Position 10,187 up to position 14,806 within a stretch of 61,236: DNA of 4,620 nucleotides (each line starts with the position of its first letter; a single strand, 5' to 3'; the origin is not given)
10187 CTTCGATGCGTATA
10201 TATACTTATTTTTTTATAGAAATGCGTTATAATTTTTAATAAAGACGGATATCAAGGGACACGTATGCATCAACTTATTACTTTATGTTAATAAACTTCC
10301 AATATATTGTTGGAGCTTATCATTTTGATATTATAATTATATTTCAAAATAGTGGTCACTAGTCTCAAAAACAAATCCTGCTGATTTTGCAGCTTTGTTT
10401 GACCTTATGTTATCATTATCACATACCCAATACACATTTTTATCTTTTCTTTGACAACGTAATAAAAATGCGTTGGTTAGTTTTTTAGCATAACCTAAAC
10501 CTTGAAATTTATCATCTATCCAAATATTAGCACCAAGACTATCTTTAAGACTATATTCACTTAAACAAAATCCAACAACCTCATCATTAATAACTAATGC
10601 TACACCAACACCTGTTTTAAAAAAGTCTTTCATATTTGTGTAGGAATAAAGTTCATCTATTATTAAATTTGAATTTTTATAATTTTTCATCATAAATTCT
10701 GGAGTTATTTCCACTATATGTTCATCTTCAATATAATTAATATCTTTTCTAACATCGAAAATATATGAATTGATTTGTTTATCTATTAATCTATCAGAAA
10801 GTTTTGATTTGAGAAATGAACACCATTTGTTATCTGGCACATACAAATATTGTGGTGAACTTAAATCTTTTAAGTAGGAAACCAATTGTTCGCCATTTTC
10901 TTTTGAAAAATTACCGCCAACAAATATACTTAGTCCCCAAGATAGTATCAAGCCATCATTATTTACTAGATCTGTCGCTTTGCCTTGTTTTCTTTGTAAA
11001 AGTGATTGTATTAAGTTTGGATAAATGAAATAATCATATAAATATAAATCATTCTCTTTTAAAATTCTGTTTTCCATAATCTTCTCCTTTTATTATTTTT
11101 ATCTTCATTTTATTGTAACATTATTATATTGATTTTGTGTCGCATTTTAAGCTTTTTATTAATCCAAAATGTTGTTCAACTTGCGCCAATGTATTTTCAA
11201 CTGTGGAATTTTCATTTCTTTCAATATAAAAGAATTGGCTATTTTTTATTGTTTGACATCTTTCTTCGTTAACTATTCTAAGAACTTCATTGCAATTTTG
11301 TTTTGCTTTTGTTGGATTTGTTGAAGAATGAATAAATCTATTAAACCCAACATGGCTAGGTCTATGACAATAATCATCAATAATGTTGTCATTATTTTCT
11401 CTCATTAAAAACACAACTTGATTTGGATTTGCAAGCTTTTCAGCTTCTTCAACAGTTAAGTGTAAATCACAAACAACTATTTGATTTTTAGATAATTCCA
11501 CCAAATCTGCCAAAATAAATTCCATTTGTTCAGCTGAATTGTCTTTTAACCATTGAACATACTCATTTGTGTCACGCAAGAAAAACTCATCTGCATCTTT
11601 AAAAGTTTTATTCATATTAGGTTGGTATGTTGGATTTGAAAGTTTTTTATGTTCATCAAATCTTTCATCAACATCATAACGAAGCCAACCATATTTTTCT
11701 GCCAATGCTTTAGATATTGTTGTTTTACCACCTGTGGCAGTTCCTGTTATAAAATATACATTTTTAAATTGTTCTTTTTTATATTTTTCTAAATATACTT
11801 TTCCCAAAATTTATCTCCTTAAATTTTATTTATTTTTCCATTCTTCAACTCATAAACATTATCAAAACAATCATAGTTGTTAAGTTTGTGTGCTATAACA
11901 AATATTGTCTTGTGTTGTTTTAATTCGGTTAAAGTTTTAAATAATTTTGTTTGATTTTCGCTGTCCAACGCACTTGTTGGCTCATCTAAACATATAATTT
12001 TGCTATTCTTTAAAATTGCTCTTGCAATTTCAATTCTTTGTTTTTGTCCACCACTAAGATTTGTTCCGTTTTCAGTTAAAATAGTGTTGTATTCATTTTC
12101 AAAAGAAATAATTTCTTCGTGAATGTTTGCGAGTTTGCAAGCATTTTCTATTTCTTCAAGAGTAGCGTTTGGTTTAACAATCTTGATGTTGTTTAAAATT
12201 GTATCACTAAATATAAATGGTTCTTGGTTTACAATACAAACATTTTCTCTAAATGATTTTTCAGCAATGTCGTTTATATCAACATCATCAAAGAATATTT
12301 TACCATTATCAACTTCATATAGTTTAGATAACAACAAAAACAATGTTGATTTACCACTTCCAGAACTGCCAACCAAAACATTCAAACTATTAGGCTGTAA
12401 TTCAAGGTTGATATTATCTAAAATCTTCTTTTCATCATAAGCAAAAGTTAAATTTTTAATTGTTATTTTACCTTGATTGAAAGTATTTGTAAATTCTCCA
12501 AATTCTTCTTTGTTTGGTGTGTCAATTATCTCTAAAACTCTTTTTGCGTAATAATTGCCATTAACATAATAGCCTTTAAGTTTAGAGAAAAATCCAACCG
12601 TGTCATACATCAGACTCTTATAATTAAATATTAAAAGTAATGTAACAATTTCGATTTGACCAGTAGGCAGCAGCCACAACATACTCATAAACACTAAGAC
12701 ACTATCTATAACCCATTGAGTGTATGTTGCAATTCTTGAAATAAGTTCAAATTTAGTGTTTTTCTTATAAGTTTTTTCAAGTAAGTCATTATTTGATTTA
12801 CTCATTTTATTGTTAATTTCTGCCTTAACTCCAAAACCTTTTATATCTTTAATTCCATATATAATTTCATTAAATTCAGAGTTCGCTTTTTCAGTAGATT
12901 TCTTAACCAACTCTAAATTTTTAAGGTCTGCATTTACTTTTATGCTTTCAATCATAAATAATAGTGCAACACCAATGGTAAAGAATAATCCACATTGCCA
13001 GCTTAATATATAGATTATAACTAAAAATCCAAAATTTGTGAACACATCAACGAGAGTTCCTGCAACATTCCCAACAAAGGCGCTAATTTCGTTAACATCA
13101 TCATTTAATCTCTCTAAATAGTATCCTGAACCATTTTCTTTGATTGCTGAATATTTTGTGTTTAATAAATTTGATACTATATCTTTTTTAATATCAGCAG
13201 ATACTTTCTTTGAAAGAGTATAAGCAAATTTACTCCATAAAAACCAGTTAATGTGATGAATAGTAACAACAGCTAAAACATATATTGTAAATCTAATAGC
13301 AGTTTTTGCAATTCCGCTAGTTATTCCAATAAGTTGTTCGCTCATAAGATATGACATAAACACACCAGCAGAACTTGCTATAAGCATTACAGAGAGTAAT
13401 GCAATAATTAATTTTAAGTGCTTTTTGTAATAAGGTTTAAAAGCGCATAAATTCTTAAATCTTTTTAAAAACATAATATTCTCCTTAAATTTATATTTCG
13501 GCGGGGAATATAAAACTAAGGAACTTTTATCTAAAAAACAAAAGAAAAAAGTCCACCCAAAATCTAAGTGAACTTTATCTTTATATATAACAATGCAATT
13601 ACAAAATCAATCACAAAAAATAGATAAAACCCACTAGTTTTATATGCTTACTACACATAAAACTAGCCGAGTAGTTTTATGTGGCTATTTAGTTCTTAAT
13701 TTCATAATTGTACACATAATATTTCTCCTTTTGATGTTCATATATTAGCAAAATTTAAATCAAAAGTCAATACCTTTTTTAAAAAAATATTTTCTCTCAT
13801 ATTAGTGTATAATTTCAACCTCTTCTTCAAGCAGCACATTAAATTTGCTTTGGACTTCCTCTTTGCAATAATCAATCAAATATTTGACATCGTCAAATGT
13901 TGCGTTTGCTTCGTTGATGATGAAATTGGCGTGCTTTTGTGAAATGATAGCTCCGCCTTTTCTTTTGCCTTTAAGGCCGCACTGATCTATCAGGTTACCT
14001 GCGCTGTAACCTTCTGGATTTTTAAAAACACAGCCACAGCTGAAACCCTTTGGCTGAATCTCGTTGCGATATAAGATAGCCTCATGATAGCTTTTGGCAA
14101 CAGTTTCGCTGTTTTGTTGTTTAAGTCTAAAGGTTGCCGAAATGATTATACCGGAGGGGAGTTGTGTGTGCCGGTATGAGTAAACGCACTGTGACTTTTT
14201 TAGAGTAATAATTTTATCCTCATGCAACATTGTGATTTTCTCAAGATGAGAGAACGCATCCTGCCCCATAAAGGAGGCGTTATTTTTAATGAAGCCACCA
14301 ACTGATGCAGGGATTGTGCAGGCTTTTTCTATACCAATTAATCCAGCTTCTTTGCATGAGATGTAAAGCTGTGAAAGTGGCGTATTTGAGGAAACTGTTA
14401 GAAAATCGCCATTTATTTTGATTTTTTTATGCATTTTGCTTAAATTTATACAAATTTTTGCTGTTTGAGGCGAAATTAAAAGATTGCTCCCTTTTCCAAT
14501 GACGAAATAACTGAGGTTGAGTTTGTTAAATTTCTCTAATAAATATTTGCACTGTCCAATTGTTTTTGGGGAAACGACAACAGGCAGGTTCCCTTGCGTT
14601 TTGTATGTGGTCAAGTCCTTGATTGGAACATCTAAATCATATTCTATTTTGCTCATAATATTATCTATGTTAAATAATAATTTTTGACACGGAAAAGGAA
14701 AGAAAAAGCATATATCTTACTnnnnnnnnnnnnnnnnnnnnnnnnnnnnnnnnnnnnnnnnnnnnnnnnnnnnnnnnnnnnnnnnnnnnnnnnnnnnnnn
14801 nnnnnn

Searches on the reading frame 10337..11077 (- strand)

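Call 66: search_protein_families(library=pfam, proteins=[window:10337-11077:-], max_evalue=0.0001)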
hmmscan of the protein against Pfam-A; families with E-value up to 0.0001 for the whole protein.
window:10337-11077:- (246 aa): 4 families
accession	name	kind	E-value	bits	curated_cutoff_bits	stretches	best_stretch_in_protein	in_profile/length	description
PF12746.13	GNAT_acetyltran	-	7.7e-18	65.4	26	1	26-239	15-238/243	GNAT acetyltransferase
PF13302.13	Acetyltransf_3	-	8.1e-08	33.5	25.4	1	126-236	22-138/138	Acetyltransferase (GNAT) domain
PF00583.31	Acetyltransf_1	-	9.5e-06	26.3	20.7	1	156-235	33-116/116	Acetyltransferase (GNAT) family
PF13508.13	Acetyltransf_7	-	4.2e-05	24.3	27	1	162-222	7-70/84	Acetyltransferase (GNAT) domain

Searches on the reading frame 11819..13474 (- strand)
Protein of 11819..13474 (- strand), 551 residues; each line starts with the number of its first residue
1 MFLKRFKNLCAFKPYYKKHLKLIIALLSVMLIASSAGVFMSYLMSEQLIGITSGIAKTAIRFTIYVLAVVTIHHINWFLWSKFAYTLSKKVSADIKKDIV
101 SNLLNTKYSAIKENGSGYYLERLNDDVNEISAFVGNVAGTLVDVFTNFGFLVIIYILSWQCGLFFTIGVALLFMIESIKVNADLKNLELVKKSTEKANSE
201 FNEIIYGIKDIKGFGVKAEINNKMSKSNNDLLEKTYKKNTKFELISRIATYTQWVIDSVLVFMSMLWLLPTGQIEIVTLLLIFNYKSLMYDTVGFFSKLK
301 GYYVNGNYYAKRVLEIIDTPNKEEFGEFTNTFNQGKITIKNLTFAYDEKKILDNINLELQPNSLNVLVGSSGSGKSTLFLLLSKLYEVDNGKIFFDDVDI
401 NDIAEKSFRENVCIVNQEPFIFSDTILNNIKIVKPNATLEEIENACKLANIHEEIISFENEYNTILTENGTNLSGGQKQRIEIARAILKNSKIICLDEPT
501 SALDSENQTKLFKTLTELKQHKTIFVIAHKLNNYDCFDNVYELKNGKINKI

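Call 66: search_protein_families(library=pfam, proteins=[window:11819-13474:-], max_evalue=0.0001)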
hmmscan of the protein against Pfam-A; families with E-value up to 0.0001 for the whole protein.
window:11819-13474:- (551 aa): 4 families
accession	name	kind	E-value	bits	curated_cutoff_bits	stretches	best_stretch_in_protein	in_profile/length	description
PF00005.33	ABC_tran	-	1.2e-31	110.5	25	1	352-501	1-137/137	ABC transporter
PF00664.28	ABC_membrane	-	9.5e-19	68.6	28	1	26-285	4-266/274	ABC transporter transmembrane region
PF02463.25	SMC_N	-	2.3e-09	37.4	40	1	429-544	110-212/220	RecF/RecN/SMC N terminal domain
PF13304.12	AAA_21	-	3.1e-06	27.9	27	0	364-405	1-47/304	AAA domain, putative AbiEii toxin, Type IV TA system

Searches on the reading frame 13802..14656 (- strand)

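Call 66: search_protein_families(library=pfam, proteins=[window:13802-14656:-], max_evalue=0.0001)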
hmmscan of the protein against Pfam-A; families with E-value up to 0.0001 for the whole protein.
window:13802-14656:- (284 aa): 2 families
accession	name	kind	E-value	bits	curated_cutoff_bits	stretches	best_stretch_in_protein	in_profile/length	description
PF02873.21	MurB_C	-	2.1e-30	105.3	27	1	188-283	4-99/99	UDP-N-acetylenolpyruvoylglucosamine reductase, C-terminal domain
PF01565.28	FAD_binding_4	-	4.5e-14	52.8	26.4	1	26-142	3-127/139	FAD binding domain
